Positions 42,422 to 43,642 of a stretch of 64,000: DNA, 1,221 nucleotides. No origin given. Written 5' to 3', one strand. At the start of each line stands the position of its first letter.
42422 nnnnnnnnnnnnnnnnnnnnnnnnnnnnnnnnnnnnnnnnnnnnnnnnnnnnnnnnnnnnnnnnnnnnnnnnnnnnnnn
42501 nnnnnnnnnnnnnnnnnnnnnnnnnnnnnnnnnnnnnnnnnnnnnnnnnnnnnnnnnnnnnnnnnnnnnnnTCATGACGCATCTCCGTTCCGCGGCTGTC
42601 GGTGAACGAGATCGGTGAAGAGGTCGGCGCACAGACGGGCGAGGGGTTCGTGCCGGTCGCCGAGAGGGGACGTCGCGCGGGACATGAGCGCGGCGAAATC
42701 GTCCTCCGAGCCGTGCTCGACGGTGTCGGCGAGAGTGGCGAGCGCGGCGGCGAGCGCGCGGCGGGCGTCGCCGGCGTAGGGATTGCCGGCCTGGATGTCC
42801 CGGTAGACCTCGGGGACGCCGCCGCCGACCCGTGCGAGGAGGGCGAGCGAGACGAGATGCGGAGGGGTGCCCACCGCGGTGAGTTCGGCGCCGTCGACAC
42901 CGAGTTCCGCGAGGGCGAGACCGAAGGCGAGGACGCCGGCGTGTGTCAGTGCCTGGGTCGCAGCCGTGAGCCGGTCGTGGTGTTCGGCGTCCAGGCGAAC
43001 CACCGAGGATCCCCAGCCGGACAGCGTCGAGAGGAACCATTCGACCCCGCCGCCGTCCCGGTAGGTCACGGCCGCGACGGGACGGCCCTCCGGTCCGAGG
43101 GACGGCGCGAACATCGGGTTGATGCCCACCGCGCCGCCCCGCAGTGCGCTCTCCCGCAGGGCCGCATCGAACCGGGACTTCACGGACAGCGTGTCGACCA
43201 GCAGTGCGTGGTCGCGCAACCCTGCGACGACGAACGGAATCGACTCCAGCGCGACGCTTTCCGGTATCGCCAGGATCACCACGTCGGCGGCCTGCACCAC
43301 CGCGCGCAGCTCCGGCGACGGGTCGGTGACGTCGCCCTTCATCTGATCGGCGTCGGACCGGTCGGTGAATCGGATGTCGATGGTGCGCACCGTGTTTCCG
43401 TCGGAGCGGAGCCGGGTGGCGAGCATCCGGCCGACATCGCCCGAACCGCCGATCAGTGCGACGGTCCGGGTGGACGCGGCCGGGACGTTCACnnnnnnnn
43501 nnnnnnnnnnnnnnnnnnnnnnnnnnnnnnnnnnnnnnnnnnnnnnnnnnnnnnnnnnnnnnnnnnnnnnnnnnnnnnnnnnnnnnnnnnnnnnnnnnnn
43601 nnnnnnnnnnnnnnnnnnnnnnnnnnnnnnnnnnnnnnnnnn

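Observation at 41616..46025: Four-gene operon papB-papA-papC-N-oxygenase with every junction translationally coupled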

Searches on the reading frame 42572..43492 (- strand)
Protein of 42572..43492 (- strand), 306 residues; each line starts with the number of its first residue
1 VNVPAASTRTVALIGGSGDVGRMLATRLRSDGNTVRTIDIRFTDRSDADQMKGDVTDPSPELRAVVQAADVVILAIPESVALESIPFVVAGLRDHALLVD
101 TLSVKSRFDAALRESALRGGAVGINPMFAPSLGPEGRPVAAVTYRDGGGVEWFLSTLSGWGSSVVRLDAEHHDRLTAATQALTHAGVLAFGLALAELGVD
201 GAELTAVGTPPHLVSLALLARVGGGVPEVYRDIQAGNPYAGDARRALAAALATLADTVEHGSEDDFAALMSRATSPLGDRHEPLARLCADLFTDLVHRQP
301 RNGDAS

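Call 11: search_protein_families(library=pfam, proteins=[window:42572-43492:-])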
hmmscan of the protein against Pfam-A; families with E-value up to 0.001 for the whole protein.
window:42572-43492:- (306 aa): 5 families
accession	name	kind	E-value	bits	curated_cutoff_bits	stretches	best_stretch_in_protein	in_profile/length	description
PF02153.23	PDH_N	-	1.8e-08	34.4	26.5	1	25-135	2-113/154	Prephenate dehydrogenase, nucleotide-binding domain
PF20463.3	PDH_C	-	3.5e-07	30.9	22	1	168-271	1-101/102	Prephenate dehydrogenase, dimerization domain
PF03807.23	F420_oxidored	-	2.9e-06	28.2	21.6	1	10-102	1-92/94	NADP oxidoreductase coenzyme F420-dependent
PF03446.21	NAD_binding_2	-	0.00029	21.3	21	1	11-105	2-96/161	NAD binding domain of 6-phosphogluconate dehydrogenase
PF02254.24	TrkA_N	-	0.0005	20.8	23.8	0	13-79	2-73/116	TrkA-N domain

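Call 12: search_protein_families(library=ncbifam, proteins=[window:42572-43492:-])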
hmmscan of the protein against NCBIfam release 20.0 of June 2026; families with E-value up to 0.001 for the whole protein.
window:42572-43492:- (306 aa): 13 families
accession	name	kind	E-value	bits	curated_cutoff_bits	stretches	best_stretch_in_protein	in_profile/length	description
NF008400.0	PRK11199.1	equivalog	2.3e-28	99.2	273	1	7-280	97-353/374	bifunctional chorismate mutase/prephenate dehydrogenase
NF006408.0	PRK08655.1-2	equivalog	2.9e-26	92.2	422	1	9-286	7-284/441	prephenate dehydrogenase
NF006409.0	PRK08655.1-3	equivalog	2.2e-25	89.8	310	1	10-293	2-283/290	prephenate dehydrogenase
NF006410.0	PRK08655.1-4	equivalog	9.2e-23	80.7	498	1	10-279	6-278/446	prephenate dehydrogenase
NF006411.0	PRK08655.1-5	equivalog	9e-20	70.9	464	1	10-286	4-280/443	prephenate dehydrogenase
NF006457.0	PRK08818.1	equivalog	1.2e-16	60.8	411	1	8-270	4-257/373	prephenate dehydrogenase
NF006407.0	PRK08655.1-1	equivalog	3.9e-16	58.9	834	1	11-278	3-272/439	prephenate dehydrogenase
NF005105.0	PRK06545.1-3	equivalog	3e-07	29.6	524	1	12-111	5-106/367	prephenate dehydrogenase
NF011381.1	PRK14806.1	equivalog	9.1e-07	27.5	902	1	11-114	6-109/733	bifunctional prephenate dehydrogenase/3-phosphoshikimate 1-carboxyvinyltransferase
NF006307.0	PRK08507.1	equivalog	1.4e-06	27.7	295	1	14-129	5-117/275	prephenate dehydrogenase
NF005694.0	PRK07502.1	equivalog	4.6e-06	26.1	409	0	9-114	7-112/310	prephenate/arogenate dehydrogenase family protein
NF005650.0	PRK07417.1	equivalog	1.8e-05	24.2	290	1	16-112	8-102/281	prephenate/arogenate dehydrogenase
NF005107.0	PRK06545.1-5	equivalog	0.00068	18.7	414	0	11-109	4-104/367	prephenate dehydrogenase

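Call 46: search_solved_structures(query=window:42572-43492:-, max_evalue=0.01, show_alignments=1)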
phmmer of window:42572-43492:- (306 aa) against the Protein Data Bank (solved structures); distinct sequences matched with E-value up to 0.01: 8.
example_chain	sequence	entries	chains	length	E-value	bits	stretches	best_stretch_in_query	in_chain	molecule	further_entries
2pv7_A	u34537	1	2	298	6.6e-19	71.8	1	11-233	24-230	T-protein [Includes: Chorismate mutase (EC 5.4.99.5) (CM) and Prephenate dehydrogenase (EC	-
5t9e_A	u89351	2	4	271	1.8e-05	27.7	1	12-202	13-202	Prephenate dehydrogenase 1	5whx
5t9f_A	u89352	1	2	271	1.8e-05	27.7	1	12-202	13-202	Prephenate dehydrogenase 1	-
5t95_A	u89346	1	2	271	1.9e-05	27.6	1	12-201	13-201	Prephenate dehydrogenase 1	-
3dzb_A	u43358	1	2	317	0.0009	22.1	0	9-192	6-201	Prephenate dehydrogenase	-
3b1f_A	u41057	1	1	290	0.0013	21.6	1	10-108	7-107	Putative prephenate dehydrogenase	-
5n2i_A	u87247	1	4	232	0.0023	20.8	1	3-92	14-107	Reduced coenzyme F420:NADP oxidoreductase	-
3c24_A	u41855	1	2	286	0.0061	19.4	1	8-148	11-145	Putative oxidoreductase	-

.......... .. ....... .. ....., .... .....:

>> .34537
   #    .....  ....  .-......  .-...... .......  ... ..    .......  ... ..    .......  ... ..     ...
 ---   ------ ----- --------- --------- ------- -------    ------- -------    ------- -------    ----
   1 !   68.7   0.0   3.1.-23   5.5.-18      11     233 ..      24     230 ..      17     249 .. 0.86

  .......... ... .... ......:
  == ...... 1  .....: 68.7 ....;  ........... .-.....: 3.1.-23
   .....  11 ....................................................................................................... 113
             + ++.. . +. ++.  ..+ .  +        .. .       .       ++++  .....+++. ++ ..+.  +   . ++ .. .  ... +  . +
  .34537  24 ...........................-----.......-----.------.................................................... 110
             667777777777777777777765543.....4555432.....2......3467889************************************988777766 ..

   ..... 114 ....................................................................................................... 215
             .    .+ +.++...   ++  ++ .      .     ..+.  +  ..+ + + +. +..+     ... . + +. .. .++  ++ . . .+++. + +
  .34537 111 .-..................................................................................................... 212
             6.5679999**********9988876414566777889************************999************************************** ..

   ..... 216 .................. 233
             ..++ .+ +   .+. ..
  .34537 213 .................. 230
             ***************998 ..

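Call 55: find_homologous_proteins(query=window:42572-43492:-, max_evalue=0.00001)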
Query window:42572-43492:- (306 aa): 829 proteins with E <= 0.00001 among 8000 candidates; the best 120 are listed.
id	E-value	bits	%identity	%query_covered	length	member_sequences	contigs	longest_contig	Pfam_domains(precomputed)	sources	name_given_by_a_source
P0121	1.3e-191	653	100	100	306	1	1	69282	PF02153.24,PF20463.4,PF03807.24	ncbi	ncbi:MAG: prephenate dehydrogenase/arogenate dehydrogenase family protein [Rhodococcus sp. (in: high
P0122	3.0e-183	626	97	100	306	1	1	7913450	PF02153.24,PF20463.4,PF03807.24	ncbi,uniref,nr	ncbi:prephenate dehydrogenase/arogenate dehydrogenase family protein [Rhodococcus opacus]|uniref:Put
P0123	1.9e-179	613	94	100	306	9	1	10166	PF02153.24,PF20463.4,PF03807.24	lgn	-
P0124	1.5e-177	607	93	100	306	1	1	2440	PF02153.24,PF20463.4,PF03807.24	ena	-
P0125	3.1e-177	606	93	100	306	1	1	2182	PF02153.24,PF20463.4,PF03807.24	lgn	-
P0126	1.4e-176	604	92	100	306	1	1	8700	PF02153.24,PF20463.4,PF03807.24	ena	-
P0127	1.9e-176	604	92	100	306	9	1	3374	PF02153.24,PF20463.4,PF03807.24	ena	-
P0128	2.5e-175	600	92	100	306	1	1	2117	PF02153.24,PF20463.4,PF03807.24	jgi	jgi:prephenate dehydrogenase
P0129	1.0e-174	598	92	100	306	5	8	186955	PF02153.24,PF20463.4,PF03807.24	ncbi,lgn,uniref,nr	ncbi:4-amino, 4-deoxyprephenate dehydrogenase [Rhodococcus wratislaviensis]|uniref:4-amino, 4-deoxyp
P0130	1.5e-167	574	88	100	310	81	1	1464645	PF02153.24,PF20463.4,PF03807.24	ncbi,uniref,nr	ncbi:prephenate dehydrogenase/arogenate dehydrogenase family protein [Rhodococcus sp. ACPA1]|uniref:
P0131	3.9e-164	563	85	100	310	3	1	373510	PF02153.24,PF20463.4,PF03807.24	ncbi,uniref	ncbi:prephenate dehydrogenase dimerization domain-containing protein [Rhodococcus sp. NPDC056960]|un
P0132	1.1e-163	562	85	100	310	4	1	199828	PF02153.24,PF20463.4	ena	-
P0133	3.7e-162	557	85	100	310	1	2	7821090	PF02153.24,PF20463.4,PF03807.24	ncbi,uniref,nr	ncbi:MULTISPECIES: prephenate dehydrogenase/arogenate dehydrogenase family protein [unclassified Rho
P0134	5.8e-138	477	77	99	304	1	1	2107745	PF02153.24,PF02254.25,PF20463.4,PF03446.22,PF03807.24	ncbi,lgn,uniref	ncbi:prephenate dehydrogenase [Rhodococcus sp. NPDC049939]|uniref:prephenate dehydrogenase n=1 Tax=R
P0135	5.3e-136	471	80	92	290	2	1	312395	PF02153.24,PF20463.4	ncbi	-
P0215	5.3e-70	254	51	90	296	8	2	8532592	PF02153.24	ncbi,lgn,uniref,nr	ncbi:prephenate dehydrogenase/arogenate dehydrogenase family protein [Streptomyces pristinaespiralis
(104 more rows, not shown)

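Call 56: find_encoding_contigs(protein=P0215, flank=10000, max_places=1)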
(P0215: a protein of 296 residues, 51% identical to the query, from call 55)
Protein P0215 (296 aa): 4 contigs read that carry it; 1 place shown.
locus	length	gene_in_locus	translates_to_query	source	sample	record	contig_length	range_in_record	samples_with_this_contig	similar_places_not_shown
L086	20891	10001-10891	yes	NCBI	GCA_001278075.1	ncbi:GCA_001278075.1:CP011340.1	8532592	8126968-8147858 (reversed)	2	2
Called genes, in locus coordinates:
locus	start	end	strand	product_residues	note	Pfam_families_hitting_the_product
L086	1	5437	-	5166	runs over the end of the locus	-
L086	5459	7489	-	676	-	PF00676:E1_dh, PF13292:DXP_synthase_N (weak), PF02779:Transket_pyr, PF02780:Transketolase_C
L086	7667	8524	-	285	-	PF00486:Trans_reg_C, PF03704:BTAD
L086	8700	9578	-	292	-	PF08242:Methyltransf_12 (faint), PF17827:PrmC_N (weak), PF05175:MTS, PF01728:FtsJ (weak), PF08241:Methyltransf_11 (weak), PF13649:Methyltransf_25, PF13847:Methyltransf_31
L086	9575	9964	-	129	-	PF01817:CM_2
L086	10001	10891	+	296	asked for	PF02153:PDH_N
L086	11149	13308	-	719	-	-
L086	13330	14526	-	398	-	PF00067:p450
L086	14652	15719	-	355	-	PF02423:OCD_Mu_crystall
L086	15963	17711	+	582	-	PF00501:AMP-binding, PF13193:AMP-binding_C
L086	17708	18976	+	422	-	PF01041:DegT_DnrJ_EryC1, PF00266:Aminotran_5 (weak), PF01053:Cys_Met_Meta_PP, PF01212:Beta_elim_lyase (weak)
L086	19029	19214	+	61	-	PF01361:Tautomerase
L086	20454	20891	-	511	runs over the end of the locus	PF03209:PUCC (weak), PF05977:MFS_3 (weak), PF00083:Sugar_tr, PF07690:MFS_1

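Call 64: search_solved_structures(query=window:42572-43492:-, max_evalue=0.01, show_alignments=5)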
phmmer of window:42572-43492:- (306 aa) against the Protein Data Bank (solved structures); distinct sequences matched with E-value up to 0.01: 8.
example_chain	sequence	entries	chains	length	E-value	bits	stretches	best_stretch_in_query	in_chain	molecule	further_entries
2pv7_A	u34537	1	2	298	6.6e-19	71.8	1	11-233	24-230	T-protein [Includes: Chorismate mutase (EC 5.4.99.5) (CM) and Prephenate dehydrogenase (EC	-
5t9e_A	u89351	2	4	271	1.8e-05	27.7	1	12-202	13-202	Prephenate dehydrogenase 1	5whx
5t9f_A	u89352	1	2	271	1.8e-05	27.7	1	12-202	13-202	Prephenate dehydrogenase 1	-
5t95_A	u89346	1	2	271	1.9e-05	27.6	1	12-201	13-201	Prephenate dehydrogenase 1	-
3dzb_A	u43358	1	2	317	0.0009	22.1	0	9-192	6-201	Prephenate dehydrogenase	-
3b1f_A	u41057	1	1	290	0.0013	21.6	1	10-108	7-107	Putative prephenate dehydrogenase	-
5n2i_A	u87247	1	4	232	0.0023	20.8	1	3-92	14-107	Reduced coenzyme F420:NADP oxidoreductase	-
3c24_A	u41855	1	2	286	0.0061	19.4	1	8-148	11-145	Putative oxidoreductase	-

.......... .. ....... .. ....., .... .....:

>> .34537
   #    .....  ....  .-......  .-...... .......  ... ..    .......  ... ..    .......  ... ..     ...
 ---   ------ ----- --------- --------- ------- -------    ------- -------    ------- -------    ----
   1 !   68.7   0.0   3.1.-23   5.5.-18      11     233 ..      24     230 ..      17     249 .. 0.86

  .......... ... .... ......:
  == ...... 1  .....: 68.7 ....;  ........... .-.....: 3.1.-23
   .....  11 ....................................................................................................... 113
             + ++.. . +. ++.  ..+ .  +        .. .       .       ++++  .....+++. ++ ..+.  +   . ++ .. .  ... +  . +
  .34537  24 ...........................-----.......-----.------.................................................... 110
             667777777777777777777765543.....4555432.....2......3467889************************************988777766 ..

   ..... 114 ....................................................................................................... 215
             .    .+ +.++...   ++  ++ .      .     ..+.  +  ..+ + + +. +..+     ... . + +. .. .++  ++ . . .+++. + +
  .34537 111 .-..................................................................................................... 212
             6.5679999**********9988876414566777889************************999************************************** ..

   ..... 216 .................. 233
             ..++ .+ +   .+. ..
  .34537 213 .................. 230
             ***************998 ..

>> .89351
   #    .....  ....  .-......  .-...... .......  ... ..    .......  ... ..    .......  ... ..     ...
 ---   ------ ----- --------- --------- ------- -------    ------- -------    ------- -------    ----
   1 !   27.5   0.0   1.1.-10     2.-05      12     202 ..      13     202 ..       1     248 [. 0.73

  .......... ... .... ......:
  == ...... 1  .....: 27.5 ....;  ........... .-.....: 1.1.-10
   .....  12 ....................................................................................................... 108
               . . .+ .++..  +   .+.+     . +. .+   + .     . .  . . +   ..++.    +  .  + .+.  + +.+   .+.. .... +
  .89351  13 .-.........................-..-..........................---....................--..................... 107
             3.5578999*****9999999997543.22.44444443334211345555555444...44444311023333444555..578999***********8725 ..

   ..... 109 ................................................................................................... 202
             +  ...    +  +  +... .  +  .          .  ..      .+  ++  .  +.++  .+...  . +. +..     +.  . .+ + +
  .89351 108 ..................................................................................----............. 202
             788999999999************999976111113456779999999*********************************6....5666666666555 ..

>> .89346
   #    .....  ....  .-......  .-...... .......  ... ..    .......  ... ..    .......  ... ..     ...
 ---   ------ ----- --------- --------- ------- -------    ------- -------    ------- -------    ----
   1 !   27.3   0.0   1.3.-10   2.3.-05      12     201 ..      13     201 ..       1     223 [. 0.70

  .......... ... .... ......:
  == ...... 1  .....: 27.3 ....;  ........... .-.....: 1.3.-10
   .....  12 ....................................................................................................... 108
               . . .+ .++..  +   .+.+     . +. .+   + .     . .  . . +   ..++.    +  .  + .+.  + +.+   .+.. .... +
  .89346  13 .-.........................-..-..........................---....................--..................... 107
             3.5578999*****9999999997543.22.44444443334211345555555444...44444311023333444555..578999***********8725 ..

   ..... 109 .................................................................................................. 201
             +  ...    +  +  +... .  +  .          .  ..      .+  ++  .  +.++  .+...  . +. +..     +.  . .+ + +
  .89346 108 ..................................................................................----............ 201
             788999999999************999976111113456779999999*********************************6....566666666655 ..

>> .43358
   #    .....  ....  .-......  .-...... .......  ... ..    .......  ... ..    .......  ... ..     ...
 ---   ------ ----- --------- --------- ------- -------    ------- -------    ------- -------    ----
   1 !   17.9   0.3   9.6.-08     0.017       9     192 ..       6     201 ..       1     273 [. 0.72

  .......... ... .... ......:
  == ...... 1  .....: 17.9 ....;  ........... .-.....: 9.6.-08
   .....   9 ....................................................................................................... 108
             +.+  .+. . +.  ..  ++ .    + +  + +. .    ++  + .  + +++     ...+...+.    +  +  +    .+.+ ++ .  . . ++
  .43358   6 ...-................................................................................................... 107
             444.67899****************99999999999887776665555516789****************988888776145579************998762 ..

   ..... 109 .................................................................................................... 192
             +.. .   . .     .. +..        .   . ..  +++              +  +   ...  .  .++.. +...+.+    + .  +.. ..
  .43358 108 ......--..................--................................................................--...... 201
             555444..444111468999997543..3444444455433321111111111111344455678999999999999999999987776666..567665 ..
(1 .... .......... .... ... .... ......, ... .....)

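Call 71: find_encoding_contigs(protein=P0121, flank=3000, max_places=2)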
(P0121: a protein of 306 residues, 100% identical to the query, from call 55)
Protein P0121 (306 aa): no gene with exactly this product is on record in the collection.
